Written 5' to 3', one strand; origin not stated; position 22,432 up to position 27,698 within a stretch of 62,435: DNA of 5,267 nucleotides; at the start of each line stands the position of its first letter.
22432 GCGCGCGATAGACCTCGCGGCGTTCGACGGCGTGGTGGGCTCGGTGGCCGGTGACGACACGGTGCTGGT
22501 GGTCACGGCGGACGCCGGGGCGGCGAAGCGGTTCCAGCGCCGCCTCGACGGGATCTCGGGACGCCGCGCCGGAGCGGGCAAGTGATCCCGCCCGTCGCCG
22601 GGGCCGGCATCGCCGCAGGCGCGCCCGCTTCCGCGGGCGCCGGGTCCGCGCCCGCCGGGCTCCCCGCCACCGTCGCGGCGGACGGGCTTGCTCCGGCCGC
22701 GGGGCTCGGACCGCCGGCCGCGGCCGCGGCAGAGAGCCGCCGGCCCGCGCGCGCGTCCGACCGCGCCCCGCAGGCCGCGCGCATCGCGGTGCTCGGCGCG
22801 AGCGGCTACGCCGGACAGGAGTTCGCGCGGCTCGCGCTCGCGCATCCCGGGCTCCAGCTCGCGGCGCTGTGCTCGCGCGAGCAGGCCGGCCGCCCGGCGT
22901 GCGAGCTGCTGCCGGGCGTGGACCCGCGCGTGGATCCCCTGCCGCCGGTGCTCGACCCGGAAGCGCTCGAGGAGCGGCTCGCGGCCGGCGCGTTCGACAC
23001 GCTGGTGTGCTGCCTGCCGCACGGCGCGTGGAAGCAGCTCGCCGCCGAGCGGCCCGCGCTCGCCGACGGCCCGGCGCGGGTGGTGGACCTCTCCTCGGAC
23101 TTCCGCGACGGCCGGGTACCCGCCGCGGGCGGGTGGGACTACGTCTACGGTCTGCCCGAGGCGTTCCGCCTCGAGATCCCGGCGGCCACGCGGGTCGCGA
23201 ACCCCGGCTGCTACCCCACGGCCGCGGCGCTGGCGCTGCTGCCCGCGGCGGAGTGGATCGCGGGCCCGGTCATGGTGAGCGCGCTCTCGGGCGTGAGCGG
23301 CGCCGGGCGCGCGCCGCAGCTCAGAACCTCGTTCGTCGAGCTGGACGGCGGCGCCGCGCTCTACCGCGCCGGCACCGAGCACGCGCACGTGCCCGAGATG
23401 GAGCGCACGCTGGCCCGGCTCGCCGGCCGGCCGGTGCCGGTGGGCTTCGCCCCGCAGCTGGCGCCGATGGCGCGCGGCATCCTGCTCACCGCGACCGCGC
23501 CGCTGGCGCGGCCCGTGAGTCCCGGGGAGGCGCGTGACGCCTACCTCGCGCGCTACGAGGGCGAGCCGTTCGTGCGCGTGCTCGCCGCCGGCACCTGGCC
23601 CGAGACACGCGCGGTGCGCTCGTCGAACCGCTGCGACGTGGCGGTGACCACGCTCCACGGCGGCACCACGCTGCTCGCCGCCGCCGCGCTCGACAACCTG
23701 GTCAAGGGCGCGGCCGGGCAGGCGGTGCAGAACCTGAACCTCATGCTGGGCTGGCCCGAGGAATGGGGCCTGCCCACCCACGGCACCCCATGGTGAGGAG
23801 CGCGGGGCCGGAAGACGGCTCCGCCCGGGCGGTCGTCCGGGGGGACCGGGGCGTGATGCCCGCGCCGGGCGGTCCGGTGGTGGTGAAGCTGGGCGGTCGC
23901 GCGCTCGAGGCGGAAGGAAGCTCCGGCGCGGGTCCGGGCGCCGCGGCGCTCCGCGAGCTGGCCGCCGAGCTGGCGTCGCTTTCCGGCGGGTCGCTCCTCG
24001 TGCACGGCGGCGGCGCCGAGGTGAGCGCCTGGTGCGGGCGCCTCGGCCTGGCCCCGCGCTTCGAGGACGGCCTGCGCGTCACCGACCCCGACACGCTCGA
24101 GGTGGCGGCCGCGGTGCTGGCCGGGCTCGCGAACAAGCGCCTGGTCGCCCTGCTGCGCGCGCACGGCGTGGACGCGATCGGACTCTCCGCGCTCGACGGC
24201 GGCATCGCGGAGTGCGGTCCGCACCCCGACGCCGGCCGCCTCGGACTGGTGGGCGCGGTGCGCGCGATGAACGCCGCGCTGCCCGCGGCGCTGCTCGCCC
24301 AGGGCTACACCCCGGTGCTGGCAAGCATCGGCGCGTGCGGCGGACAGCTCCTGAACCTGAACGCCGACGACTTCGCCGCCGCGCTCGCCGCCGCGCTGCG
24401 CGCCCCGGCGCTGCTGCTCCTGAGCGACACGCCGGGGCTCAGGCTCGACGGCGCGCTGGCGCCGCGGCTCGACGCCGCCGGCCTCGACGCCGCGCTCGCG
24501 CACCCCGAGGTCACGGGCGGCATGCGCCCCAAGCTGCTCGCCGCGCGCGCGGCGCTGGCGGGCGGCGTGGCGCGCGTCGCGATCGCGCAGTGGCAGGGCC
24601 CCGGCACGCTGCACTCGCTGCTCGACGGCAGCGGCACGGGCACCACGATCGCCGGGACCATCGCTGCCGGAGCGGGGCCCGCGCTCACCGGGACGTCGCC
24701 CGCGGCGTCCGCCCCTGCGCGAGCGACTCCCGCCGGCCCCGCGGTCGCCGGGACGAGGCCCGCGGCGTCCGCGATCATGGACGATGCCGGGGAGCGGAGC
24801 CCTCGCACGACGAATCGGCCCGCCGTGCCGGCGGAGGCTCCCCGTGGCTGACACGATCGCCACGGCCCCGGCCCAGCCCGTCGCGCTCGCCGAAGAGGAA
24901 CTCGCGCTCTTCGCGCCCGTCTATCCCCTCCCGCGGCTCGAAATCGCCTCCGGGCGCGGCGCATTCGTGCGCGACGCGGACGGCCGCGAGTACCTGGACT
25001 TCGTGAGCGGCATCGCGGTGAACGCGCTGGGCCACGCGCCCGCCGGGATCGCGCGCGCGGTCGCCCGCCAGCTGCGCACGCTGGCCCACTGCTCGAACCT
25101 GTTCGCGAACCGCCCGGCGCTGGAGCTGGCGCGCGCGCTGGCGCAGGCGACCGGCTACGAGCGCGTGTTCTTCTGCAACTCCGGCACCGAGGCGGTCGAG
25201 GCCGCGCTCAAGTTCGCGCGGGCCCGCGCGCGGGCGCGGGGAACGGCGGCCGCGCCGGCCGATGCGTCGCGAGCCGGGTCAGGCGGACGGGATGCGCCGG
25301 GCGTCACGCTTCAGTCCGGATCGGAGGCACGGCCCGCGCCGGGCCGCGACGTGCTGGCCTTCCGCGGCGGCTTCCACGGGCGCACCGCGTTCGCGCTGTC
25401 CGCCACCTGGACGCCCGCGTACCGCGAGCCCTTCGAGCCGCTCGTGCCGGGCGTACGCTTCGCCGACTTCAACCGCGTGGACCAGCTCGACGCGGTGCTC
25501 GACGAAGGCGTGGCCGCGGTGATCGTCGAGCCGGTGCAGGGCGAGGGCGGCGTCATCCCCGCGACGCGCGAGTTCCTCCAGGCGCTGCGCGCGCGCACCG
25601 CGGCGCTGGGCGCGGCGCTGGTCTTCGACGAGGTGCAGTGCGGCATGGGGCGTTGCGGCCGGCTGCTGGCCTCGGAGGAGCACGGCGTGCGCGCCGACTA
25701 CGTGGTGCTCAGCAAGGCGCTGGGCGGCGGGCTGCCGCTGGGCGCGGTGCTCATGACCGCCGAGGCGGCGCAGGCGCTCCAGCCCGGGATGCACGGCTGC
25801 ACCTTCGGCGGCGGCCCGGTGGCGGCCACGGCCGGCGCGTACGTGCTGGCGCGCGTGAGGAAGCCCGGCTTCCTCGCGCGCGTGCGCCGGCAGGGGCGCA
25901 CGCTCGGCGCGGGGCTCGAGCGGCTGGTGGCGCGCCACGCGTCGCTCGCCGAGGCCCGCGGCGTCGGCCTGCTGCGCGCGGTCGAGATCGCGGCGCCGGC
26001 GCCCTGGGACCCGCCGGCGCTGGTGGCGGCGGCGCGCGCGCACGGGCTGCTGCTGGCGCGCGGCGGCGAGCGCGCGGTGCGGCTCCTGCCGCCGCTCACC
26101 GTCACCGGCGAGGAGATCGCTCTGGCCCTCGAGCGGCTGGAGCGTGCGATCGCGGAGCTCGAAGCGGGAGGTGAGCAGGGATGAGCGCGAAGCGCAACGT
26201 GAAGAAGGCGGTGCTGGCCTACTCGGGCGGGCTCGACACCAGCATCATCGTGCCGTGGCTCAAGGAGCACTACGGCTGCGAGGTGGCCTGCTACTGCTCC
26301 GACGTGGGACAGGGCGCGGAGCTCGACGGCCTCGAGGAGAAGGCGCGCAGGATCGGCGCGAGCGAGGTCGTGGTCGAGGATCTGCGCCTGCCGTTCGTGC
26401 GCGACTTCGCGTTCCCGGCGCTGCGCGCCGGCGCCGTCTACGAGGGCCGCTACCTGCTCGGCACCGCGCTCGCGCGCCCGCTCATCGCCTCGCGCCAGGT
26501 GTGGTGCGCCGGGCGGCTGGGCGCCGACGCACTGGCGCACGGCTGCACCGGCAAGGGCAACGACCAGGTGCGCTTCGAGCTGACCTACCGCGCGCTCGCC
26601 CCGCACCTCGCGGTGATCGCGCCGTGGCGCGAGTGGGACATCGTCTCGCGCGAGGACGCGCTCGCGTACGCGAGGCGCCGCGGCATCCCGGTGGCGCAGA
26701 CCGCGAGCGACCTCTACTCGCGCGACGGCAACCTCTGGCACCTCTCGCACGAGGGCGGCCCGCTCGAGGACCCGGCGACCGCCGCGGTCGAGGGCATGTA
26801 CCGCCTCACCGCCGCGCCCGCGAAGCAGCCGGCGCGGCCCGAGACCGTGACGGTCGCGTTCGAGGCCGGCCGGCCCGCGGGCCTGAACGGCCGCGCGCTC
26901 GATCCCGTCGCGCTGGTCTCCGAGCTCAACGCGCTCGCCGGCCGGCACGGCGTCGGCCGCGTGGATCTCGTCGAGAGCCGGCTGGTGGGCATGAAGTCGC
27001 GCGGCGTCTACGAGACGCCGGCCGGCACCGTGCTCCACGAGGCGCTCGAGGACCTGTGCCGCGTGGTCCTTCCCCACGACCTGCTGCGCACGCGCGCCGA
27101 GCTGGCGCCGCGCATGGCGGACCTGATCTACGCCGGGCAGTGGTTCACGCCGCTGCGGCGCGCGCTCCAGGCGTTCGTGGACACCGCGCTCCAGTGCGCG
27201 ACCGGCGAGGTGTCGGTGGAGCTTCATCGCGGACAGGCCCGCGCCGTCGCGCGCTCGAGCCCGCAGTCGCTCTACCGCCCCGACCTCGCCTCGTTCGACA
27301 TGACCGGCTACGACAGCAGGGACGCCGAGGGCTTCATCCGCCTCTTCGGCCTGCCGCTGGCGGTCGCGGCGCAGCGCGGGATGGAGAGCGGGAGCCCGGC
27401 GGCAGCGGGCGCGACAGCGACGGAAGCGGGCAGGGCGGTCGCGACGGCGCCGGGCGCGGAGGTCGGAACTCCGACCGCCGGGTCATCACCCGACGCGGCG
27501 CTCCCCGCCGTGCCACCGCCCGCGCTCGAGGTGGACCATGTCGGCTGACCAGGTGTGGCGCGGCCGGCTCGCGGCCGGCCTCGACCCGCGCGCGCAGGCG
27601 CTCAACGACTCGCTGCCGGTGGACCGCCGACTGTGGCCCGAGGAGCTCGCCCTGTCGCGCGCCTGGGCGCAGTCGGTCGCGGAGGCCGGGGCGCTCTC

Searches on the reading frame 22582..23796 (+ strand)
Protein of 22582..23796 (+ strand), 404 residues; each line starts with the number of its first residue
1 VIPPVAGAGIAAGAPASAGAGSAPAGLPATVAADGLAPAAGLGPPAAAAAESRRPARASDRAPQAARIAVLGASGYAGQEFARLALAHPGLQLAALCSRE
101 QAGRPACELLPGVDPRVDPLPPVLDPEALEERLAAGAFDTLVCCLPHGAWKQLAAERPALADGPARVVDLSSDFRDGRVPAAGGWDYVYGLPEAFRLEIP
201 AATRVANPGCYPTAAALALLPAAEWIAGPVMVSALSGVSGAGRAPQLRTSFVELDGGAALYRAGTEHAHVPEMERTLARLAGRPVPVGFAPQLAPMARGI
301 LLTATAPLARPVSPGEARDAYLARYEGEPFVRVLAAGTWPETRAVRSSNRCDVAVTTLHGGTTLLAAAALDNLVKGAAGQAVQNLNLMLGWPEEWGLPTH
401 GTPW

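Call 71: search_protein_families(library=pfam, proteins=[window:22582-23796:+], max_evalue=0.0001)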
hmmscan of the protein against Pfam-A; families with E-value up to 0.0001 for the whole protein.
window:22582-23796:+ (404 aa): 3 families
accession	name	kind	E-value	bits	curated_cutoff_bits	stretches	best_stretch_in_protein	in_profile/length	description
PF22698.1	Semialdhyde_dhC_1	-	2.3e-45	154.8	27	1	210-372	1-165/165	Semialdehyde dehydrogenase, dimerisation domain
PF01118.30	Semialdhyde_dh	-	5.2e-16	59.6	26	1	67-199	1-118/121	Semialdehyde dehydrogenase, NAD binding domain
PF02774.23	Semialdhyde_dhC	-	5.3e-16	59.7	26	1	230-375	14-184/184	Semialdehyde dehydrogenase, dimerisation domain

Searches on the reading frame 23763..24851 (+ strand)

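Call 72: search_protein_families(library=pfam, proteins=[window:23763-24851:+], max_evalue=0.0001)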
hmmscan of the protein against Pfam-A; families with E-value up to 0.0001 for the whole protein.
window:23763-24851:+ (362 aa): 1 family
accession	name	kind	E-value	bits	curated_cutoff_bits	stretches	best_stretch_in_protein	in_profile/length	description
PF00696.33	AA_kinase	-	9.3e-35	120.9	24.9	1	39-275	3-233/234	Amino acid kinase family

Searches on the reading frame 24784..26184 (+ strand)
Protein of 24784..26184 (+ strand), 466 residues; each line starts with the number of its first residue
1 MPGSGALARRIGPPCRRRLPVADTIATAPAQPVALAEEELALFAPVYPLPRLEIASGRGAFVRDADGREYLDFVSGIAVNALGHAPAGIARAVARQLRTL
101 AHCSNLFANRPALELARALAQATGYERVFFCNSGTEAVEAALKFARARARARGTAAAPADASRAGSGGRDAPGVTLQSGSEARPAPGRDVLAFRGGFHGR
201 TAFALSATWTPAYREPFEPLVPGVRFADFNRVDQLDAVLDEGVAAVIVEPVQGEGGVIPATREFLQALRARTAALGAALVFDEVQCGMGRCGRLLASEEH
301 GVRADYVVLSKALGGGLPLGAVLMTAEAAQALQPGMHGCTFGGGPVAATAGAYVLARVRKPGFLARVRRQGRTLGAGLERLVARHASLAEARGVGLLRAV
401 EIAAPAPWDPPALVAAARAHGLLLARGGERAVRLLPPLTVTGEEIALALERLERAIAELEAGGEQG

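Call 72: search_protein_families(library=pfam, proteins=[window:24784-26184:+], max_evalue=0.0001)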
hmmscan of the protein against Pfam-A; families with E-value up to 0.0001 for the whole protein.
window:24784-26184:+ (466 aa): 1 family
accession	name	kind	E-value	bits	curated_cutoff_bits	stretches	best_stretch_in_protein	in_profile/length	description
PF00202.27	Aminotran_3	-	8.2e-104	347.9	30.5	1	52-456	11-403/403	Aminotransferase class-III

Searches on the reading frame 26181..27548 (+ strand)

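Call 72: search_protein_families(library=pfam, proteins=[window:26181-27548:+], max_evalue=0.0001)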
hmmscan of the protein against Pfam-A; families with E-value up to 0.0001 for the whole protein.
window:26181-27548:+ (455 aa): 2 families
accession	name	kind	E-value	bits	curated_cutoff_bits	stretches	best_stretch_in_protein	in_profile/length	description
PF20979.2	Arginosuc_syn_C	-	4.6e-70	236.1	27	1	179-394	1-217/219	Arginosuccinate synthase C-terminal domain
PF00764.25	Arginosuc_synth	-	2e-61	207.2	27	1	9-170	1-162/162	Arginosuccinate synthase N-terminal HUP domain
